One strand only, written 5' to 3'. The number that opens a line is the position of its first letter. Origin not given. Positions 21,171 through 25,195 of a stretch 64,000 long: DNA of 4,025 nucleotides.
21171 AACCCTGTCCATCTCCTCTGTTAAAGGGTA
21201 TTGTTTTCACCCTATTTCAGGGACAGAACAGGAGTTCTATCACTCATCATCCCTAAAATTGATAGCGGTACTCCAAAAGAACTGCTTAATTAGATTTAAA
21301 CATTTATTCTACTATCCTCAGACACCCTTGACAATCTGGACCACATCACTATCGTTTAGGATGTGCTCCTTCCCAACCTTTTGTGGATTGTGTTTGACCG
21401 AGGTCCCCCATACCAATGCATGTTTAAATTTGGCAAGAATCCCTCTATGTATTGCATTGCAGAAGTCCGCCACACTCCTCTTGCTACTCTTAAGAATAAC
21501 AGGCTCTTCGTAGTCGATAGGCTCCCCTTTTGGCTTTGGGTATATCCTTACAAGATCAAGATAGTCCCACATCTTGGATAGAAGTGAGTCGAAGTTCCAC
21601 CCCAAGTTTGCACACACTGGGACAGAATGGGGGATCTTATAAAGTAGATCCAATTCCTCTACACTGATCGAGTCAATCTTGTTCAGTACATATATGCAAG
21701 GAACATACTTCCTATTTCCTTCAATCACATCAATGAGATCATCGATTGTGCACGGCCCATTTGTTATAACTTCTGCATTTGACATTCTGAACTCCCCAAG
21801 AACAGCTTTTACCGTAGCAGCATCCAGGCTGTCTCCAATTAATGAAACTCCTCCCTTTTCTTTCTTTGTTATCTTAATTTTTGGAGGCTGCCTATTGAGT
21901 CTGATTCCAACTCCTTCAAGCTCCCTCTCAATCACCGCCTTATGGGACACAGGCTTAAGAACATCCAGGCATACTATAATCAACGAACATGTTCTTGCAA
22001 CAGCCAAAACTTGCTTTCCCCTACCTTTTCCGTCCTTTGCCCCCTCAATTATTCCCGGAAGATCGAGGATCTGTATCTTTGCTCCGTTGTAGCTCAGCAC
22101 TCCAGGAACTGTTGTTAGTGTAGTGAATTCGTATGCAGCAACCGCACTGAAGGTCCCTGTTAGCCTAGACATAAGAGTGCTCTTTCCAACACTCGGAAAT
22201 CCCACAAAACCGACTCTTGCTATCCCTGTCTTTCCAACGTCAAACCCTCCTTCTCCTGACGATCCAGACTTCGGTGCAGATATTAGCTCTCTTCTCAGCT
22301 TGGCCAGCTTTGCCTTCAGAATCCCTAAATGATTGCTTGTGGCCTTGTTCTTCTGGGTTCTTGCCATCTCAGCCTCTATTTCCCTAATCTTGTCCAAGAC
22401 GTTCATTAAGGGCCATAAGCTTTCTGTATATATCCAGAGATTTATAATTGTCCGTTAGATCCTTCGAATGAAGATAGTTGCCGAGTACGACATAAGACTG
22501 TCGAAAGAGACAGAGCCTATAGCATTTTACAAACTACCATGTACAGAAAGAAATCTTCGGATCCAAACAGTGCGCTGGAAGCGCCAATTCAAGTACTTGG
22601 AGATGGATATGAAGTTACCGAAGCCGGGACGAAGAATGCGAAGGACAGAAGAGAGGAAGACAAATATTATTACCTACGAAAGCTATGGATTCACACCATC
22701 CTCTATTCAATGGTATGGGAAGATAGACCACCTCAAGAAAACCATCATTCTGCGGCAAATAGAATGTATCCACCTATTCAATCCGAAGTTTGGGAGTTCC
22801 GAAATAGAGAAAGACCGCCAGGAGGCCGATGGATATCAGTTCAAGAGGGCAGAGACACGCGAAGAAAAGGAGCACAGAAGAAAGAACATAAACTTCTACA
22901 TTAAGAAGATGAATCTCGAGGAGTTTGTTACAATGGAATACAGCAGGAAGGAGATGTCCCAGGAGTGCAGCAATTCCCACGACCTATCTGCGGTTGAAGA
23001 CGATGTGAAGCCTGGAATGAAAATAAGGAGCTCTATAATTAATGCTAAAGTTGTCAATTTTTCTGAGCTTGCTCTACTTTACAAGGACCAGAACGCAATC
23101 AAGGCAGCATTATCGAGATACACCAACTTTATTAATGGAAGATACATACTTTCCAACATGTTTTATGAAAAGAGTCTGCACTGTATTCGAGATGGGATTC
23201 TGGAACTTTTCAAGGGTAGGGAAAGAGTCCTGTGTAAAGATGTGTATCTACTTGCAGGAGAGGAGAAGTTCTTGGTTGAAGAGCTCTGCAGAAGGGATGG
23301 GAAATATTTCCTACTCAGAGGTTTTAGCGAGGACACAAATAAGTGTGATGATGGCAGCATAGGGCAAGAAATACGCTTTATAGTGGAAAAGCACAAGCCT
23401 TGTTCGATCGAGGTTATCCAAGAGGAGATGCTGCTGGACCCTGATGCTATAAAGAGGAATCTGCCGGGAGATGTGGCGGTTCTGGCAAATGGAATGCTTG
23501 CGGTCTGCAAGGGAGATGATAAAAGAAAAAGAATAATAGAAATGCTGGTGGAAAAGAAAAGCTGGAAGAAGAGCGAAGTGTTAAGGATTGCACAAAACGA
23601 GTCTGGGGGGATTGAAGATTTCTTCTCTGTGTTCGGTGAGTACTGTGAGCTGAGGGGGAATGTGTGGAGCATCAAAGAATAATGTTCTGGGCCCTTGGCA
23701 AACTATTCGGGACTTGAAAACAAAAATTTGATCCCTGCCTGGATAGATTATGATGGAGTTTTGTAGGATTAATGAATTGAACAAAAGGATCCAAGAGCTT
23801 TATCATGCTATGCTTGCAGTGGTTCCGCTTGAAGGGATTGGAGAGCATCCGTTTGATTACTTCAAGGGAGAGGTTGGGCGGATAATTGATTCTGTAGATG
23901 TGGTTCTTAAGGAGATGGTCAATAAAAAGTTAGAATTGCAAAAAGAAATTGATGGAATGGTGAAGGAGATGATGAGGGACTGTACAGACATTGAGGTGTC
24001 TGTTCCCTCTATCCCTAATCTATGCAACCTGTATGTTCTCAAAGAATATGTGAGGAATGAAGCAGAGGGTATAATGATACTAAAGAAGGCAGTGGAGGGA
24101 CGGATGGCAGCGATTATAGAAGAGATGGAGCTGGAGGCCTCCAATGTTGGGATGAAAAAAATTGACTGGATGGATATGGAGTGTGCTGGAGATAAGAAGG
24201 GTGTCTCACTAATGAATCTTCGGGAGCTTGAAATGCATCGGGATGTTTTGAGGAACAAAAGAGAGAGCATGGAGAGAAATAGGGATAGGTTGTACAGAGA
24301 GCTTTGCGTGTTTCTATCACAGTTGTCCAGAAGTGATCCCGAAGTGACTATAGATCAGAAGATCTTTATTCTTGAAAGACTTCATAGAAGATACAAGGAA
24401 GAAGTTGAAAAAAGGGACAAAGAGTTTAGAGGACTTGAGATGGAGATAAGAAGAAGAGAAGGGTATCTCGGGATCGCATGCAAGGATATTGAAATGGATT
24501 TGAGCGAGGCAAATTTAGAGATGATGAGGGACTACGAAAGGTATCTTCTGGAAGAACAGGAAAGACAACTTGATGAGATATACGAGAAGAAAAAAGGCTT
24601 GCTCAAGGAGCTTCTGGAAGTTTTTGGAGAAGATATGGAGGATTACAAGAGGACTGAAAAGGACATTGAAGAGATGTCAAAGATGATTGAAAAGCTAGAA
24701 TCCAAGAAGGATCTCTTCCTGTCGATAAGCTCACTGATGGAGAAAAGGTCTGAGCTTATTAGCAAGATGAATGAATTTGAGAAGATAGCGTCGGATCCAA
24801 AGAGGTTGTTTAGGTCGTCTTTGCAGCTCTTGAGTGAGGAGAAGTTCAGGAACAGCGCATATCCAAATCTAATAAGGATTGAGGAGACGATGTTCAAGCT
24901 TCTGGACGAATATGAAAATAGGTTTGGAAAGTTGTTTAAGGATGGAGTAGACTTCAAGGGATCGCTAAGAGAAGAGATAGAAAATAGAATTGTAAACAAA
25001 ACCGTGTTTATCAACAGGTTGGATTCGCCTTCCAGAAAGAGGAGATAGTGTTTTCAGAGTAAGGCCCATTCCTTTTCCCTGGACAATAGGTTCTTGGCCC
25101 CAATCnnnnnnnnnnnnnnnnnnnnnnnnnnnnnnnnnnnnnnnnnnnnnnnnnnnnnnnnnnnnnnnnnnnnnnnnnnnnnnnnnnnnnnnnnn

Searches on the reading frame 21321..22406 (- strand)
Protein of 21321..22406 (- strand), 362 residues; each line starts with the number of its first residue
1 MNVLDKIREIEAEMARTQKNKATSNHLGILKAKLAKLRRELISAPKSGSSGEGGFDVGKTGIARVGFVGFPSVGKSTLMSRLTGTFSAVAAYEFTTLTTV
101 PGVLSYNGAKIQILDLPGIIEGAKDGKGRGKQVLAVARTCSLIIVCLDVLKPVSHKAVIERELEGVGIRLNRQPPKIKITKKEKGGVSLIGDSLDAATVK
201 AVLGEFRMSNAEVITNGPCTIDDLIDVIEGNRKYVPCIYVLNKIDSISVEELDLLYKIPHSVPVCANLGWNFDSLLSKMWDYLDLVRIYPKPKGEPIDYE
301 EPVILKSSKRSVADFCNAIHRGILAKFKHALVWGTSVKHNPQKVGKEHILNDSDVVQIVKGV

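Call 34: search_protein_families(library=pfam, proteins=[window:21321-22406:-], max_evalue=0.001)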
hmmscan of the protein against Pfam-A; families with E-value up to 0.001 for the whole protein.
window:21321-22406:- (362 aa): 4 families
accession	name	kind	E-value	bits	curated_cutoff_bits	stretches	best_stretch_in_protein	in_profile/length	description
PF16897.10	MMR_HSR1_Xtn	-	1.3e-33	115.6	35.2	1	186-285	3-106/106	C-terminal region of MMR_HSR1 domain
PF01926.29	MMR_HSR1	-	2.8e-22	79.4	21.9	1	64-172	1-104/113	50S ribosome-binding GTPase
PF02824.27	TGS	-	2.6e-16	59.8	22.2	1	286-360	1-60/60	TGS domain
PF02421.24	FeoB_N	-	1.2e-09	38.4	27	1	65-119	3-57/156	Ferrous iron transport protein B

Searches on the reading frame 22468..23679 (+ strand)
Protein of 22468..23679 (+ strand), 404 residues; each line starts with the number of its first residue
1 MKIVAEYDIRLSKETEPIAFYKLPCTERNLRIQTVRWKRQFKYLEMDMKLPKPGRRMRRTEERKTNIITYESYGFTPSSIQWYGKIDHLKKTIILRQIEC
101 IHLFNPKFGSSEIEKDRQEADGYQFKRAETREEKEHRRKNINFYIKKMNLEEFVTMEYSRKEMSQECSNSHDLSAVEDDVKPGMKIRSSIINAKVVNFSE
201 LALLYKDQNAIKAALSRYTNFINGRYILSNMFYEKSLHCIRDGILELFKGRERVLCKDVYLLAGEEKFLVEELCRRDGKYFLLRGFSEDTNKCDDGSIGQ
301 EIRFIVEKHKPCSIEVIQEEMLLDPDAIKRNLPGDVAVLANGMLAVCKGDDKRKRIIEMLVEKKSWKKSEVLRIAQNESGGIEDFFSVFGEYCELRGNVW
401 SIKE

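Call 34: search_protein_families(library=pfam, proteins=[window:22468-23679:+], max_evalue=0.001)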
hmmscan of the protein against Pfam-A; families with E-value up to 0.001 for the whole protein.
window:22468-23679:+ (404 aa): 1 family
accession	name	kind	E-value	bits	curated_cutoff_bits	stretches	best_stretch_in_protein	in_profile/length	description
PF04801.18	RPC5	-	0.0003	20.6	23.1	0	185-259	277-367/429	RPC5 protein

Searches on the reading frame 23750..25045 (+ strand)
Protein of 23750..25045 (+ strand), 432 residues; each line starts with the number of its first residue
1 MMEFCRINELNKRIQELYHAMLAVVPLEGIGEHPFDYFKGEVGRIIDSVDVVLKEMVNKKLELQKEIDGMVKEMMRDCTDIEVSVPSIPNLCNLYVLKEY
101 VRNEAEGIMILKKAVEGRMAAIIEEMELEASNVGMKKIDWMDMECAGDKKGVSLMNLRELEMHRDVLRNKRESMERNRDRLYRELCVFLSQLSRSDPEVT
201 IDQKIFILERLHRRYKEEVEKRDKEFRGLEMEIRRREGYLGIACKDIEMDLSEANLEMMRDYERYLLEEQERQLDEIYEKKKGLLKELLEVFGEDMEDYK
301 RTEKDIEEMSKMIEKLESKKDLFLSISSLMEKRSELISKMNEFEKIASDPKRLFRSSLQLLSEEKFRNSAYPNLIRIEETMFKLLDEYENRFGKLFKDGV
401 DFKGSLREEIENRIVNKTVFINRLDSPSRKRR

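Call 34: search_protein_families(library=pfam, proteins=[window:23750-25045:+], max_evalue=0.001)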
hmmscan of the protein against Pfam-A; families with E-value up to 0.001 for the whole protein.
window:23750-25045:+ (432 aa): 1 family
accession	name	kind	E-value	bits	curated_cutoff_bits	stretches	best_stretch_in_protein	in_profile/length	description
PF03999.17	MAP65_ASE1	-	9.3e-08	31.7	26.9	1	288-410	306-429/477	Microtubule associated protein (MAP65/ASE1 family)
